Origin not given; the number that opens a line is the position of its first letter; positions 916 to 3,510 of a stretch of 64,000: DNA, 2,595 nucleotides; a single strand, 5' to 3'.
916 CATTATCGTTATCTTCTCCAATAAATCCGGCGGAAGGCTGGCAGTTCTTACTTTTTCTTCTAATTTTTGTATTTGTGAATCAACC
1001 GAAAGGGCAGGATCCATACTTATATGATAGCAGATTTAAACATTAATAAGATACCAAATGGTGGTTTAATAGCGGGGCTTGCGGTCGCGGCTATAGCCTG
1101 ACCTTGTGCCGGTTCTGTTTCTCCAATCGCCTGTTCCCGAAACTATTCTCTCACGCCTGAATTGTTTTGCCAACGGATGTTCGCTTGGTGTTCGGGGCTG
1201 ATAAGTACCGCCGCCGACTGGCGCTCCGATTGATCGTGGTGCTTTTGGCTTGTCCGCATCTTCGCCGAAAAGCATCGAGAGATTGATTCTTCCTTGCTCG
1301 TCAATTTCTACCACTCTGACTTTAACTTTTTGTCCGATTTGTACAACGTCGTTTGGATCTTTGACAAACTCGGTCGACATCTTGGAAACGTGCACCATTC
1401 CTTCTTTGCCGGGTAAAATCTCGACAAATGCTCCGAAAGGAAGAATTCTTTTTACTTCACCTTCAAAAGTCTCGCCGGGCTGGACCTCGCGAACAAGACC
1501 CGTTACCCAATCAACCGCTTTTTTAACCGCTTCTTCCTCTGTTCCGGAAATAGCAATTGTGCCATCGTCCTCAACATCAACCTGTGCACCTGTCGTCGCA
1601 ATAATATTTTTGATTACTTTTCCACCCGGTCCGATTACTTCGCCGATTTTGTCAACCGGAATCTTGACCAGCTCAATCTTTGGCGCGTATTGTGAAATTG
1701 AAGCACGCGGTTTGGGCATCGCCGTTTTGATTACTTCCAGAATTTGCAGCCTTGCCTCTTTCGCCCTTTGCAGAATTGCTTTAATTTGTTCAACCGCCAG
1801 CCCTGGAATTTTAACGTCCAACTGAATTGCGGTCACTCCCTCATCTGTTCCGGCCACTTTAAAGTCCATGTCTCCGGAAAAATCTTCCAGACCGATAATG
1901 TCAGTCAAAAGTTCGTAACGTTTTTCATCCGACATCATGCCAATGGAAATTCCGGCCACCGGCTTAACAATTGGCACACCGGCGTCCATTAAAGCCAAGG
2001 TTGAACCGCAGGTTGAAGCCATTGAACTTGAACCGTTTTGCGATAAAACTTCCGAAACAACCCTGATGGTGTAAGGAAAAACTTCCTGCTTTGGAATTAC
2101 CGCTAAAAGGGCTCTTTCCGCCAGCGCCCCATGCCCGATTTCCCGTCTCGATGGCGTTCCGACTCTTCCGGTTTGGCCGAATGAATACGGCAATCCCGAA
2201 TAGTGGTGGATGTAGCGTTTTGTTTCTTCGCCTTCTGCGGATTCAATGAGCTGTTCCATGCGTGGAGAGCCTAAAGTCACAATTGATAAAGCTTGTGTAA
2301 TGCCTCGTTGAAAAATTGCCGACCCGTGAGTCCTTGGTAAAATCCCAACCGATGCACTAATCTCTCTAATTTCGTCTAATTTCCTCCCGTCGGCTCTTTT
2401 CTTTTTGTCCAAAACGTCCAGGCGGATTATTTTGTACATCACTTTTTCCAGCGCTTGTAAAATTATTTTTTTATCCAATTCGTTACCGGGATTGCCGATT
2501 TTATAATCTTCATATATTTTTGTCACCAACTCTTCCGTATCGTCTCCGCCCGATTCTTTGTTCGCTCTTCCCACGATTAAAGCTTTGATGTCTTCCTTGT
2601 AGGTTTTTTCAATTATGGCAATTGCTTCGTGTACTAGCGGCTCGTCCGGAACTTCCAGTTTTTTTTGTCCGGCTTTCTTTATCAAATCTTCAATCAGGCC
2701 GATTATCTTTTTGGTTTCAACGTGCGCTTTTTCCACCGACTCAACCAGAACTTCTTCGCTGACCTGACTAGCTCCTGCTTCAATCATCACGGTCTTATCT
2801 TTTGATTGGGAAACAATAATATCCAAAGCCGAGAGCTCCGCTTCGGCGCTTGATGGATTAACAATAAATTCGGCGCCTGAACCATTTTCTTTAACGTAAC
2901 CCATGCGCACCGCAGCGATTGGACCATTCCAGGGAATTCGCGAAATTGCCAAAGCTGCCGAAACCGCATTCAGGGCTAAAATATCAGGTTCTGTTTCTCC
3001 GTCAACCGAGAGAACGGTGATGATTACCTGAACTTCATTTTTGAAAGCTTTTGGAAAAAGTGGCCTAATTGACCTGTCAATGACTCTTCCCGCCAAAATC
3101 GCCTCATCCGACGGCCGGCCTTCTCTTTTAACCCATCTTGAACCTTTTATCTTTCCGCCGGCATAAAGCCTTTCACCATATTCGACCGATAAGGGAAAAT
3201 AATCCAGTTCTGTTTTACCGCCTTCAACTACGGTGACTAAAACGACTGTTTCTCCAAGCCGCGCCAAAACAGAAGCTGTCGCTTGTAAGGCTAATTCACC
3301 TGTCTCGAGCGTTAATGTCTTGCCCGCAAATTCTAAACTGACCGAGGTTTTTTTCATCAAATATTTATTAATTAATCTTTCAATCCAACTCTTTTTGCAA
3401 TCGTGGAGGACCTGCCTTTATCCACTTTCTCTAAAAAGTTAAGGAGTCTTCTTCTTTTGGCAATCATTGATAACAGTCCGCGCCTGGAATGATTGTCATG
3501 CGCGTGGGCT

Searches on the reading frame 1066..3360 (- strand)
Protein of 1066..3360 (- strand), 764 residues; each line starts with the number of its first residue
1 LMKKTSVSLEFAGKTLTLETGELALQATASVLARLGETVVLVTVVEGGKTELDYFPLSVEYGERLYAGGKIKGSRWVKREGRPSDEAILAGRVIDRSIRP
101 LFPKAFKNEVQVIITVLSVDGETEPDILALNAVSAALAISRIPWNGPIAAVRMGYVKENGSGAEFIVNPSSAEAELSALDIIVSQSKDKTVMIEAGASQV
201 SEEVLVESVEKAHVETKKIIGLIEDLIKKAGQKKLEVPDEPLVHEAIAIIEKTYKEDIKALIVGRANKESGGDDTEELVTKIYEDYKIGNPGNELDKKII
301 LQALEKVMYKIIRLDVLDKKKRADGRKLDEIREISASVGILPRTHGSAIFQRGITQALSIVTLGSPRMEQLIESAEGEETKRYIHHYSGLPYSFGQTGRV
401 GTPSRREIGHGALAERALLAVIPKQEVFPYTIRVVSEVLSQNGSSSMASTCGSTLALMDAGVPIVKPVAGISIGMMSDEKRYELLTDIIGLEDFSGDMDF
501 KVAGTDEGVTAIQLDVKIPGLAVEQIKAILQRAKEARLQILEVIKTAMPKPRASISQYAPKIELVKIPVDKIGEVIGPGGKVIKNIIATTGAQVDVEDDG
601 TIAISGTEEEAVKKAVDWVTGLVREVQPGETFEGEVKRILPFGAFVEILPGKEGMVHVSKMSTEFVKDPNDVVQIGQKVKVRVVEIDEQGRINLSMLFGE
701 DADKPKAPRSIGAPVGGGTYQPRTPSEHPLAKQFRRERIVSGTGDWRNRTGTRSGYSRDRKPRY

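Call 12: search_protein_families(library=pfam, proteins=[window:1066-3360:-], max_evalue=0.0001)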
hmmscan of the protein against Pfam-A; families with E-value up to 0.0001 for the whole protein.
window:1066-3360:- (764 aa): 6 families
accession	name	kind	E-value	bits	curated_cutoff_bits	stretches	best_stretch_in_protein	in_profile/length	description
PF01138.27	RNase_PH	-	7.9e-55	185.2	25.5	2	14-143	3-130/130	3' exoribonuclease family, domain 1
PF00575.29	S1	-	2.7e-20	73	22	1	626-696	2-73/74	S1 RNA binding domain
PF03725.20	RNase_PH_C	-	1.7e-15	57.1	20.8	1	146-213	1-65/67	3' exoribonuclease family, domain 2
PF00013.35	KH_1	-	6.4e-14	51.9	21.5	1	565-619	4-64/66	KH domain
PF23459.1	S1_RRP5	-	7.5e-08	33.3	27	1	626-689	1-64/72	RRP5 S1 domain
PF03726.19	PNPase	-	6.4e-05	23.8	24.6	0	250-327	6-81/81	Polyribonucleotide nucleotidyltransferase, RNA binding domain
